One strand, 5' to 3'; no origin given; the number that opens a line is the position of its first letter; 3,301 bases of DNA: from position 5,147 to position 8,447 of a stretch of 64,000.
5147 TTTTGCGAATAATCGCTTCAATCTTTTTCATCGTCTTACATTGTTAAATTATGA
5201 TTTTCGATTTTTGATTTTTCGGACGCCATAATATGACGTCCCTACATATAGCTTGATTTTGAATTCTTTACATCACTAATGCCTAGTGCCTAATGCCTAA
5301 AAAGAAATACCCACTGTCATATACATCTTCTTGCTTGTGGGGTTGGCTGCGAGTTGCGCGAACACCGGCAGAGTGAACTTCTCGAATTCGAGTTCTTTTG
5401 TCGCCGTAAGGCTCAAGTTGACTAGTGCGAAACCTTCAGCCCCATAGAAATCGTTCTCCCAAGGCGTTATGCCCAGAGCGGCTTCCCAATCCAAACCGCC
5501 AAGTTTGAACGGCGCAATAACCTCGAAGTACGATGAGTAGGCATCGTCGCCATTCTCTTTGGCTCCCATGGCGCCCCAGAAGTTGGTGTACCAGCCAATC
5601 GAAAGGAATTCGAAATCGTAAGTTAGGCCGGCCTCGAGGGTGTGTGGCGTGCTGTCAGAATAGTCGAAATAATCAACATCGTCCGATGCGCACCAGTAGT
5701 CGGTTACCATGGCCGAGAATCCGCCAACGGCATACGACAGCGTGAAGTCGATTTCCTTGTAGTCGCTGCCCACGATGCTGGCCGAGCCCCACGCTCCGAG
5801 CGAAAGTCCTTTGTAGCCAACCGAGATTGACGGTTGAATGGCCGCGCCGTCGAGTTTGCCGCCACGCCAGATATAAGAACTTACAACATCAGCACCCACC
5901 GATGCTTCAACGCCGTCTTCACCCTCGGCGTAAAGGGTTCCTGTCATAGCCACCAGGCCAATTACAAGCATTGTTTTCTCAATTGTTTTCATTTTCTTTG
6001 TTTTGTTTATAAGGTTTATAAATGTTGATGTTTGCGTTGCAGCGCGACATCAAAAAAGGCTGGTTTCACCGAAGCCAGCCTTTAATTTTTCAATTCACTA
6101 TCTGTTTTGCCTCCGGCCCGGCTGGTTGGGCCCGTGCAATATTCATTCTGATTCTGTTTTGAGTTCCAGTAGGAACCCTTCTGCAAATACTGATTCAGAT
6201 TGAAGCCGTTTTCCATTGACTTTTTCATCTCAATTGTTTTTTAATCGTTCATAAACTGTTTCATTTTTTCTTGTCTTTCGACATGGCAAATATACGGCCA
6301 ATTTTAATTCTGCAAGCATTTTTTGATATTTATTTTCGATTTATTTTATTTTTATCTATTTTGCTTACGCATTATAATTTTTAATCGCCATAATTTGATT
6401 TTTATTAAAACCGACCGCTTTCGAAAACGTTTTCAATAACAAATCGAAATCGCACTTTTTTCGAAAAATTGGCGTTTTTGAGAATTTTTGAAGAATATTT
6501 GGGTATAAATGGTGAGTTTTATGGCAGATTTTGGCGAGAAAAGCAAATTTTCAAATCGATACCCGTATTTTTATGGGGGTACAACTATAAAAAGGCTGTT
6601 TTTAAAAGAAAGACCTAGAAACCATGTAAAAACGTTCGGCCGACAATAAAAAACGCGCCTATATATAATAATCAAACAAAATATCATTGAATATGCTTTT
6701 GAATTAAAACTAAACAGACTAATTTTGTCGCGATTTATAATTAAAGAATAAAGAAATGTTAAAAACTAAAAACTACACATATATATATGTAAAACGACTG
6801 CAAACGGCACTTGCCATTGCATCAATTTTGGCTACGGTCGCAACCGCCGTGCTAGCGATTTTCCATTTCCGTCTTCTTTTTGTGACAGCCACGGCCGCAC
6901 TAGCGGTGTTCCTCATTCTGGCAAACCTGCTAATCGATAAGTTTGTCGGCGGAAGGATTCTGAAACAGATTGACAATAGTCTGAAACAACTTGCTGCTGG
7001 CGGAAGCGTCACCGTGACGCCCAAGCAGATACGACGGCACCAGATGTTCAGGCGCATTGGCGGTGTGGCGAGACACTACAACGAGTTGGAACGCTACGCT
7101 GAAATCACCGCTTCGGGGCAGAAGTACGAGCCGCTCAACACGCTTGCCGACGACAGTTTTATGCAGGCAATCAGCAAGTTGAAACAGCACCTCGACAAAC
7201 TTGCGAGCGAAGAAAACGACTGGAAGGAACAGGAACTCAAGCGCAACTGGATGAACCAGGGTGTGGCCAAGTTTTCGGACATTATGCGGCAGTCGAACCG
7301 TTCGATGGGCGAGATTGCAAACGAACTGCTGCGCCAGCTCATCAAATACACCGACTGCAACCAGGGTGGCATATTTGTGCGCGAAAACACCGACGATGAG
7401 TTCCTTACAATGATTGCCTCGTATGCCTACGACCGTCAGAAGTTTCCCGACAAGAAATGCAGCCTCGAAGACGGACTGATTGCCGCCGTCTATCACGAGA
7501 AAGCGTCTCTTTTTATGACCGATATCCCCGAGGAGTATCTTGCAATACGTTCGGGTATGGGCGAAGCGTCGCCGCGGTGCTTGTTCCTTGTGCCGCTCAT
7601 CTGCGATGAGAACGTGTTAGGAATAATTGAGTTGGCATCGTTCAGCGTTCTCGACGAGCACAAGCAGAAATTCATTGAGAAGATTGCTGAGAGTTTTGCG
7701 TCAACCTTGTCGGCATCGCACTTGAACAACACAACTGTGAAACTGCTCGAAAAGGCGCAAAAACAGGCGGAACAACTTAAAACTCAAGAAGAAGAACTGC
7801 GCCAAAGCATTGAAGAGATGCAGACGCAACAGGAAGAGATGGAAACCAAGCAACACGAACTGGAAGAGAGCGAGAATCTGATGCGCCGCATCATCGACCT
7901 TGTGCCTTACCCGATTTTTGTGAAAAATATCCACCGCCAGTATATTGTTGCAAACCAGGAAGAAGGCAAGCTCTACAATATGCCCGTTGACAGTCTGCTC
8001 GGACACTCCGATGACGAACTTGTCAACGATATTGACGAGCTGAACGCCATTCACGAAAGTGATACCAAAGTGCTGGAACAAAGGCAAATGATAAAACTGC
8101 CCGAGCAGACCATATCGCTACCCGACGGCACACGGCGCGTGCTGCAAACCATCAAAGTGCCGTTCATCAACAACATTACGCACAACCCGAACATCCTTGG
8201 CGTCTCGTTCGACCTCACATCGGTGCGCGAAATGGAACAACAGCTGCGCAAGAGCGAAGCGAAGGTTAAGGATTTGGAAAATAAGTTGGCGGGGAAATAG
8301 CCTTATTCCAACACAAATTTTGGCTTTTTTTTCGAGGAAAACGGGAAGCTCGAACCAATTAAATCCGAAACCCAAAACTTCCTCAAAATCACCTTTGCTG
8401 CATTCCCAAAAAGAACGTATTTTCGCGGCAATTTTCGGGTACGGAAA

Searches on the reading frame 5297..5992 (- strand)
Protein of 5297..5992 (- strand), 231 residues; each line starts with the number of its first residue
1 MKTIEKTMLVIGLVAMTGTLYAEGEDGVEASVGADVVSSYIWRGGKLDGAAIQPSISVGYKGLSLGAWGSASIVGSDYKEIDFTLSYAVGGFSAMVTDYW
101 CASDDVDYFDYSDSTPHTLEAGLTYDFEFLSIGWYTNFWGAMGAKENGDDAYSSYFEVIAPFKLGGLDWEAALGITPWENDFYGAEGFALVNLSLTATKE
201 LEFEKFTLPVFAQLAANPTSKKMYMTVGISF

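Call 22: find_related_loci(query=window:5297-5992:-, collection=genome_contigs, flank=3500)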
Query window:5297-5992:- (231 aa) in genome_contigs; peptide patterns used: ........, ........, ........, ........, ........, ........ (x = any residue, [..] = any of these).
65 stretches matched a pattern; 36 encode a relative of the query (tblastn E <= 1e-3); 35 distinct loci.
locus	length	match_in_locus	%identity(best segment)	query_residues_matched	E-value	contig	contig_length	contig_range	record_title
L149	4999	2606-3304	86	1-231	2e-133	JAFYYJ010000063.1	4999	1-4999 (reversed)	MAG: Salinivirgaceae bacterium isolate RGIG7534 Water_buffalos_Omasum-1__c277896, whole genome shotgun sequence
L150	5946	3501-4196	86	1-231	3e-131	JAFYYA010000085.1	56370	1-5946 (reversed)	MAG: Salinivirgaceae bacterium isolate RGIG7525 Water_buffalos_Omasum-1__c326716, whole genome shotgun sequence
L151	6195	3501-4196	85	1-231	4e-131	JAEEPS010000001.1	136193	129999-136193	MAG: Salinivirgaceae bacterium isolate Tb.RUG.317 NODE_217_length_136193_cov_1.809247, whole genome shotgun sequence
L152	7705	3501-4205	83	1-231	3e-130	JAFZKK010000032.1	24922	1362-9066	MAG: Salinivirgaceae bacterium isolate RGIG7847 Water_buffalos_Reticulum-4__c252916, whole genome shotgun sequence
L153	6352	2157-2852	84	1-231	4e-130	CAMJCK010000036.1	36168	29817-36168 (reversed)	MAG: uncultured Bacteroidetes bacterium isolate SRR12081299_bin.48_metaWRAP_v1.3_MAG genome assembly, contig: ERZ1228977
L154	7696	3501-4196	84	1-231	4e-129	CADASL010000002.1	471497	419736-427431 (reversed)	MAG: uncultured Bacteroidales bacterium isolate RUG13583 genome assembly, contig: RUG13583_asm_2, whole genome shotgun s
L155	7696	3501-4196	84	1-231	4e-129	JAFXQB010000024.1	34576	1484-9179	MAG: Salinivirgaceae bacterium isolate RGIG6642 Sheep_Rumen-1__c1572383, whole genome shotgun sequence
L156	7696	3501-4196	82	1-231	3e-127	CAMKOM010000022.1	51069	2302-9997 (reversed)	MAG: uncultured Bacteroidetes bacterium isolate SRR12081297_bin.87_metaWRAP_v1.3_MAG genome assembly, contig: ERZ1228977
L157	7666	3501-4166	84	11-231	6e-123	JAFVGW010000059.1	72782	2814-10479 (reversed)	MAG: Salinivirgaceae bacterium isolate RGIG5159 Sheep_Abomasum-5__c598225, whole genome shotgun sequence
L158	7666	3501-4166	84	11-231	3e-122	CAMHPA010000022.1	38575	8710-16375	MAG: uncultured Bacteroidetes bacterium isolate SRR11784284_bin.21_metaWRAP_v1.3_MAG genome assembly, contig: ERZ1220320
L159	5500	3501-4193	98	1-231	1e-150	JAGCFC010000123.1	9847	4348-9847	MAG: Salinivirgaceae bacterium isolate RGIG9734 Yak_Omasum-3__c636703, whole genome shotgun sequence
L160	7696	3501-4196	53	2-231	4e-72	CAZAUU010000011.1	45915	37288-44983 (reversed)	MAG TPA_asm: uncultured Phocaeicola sp. isolate SRP141132_co2_104 genome assembly, contig: NODE_300_length_45915_cov_30.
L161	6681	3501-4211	52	1-231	2e-70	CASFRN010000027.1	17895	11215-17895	uncultured Bacteroides sp. isolate SI.B2.metabat-bins.82 genome assembly, contig: SI.B2.metabat-bins.82.fa_k141_45066, w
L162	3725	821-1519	50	2-231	5e-70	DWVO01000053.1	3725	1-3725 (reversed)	MAG TPA_asm: Candidatus Phocaeicola merdavium isolate CHK136-5299 CHK136__C83262_L3725_SAMEA104467408, whole genome shot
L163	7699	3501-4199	50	2-231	8e-70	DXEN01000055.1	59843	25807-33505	MAG TPA_asm: Candidatus Parabacteroides intestinigallinarum isolate ChiHecec2B26-12326 ChiHecec2B26__C293448_L59843_SAMN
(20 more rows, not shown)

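Call 32: search_protein_families(library=pfam, proteins=[window:5300-5992:-])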
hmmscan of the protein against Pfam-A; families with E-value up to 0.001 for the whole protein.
window:5300-5992:- (231 aa): 0 families

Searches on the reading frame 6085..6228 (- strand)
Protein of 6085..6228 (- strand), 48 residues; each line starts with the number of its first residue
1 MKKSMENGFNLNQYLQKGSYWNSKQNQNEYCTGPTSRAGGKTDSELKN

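Call 29: find_homologous_proteins(query=A2, max_evalue=0.1)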
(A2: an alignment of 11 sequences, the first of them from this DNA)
Query A2 (11 sequences) (48 aa, profile of the alignment): 7 proteins with E <= 0.1 among 162 candidates.
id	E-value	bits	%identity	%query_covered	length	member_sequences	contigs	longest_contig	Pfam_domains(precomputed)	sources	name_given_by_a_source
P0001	3.5e-19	86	98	100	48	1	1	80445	-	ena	-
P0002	1.0e-18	85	94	100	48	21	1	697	-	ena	-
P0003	6.5e-18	82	94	100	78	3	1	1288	-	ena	-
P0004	7.0e-17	79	79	100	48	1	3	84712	-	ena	-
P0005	4.1e-16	77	56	85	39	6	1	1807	-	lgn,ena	-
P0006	7.3e-15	73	46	85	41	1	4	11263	-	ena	-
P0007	3.6e-11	61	60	98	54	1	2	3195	-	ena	-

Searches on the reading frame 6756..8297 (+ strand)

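Call 32: search_protein_families(library=pfam, proteins=[window:6756-8297:+])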
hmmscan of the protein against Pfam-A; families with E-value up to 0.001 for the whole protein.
window:6756-8297:+ (514 aa): 3 families
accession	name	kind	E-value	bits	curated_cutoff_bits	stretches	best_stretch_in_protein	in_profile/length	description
PF13185.12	GAF_2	-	4.8e-12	46.7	28.6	1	182-318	2-135/136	GAF domain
PF08448.16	PAS_4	-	8.3e-08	32.9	23.1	1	381-488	2-106/110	PAS fold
PF01590.32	GAF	-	2.8e-06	28.3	22.4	1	185-317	3-132/133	GAF domain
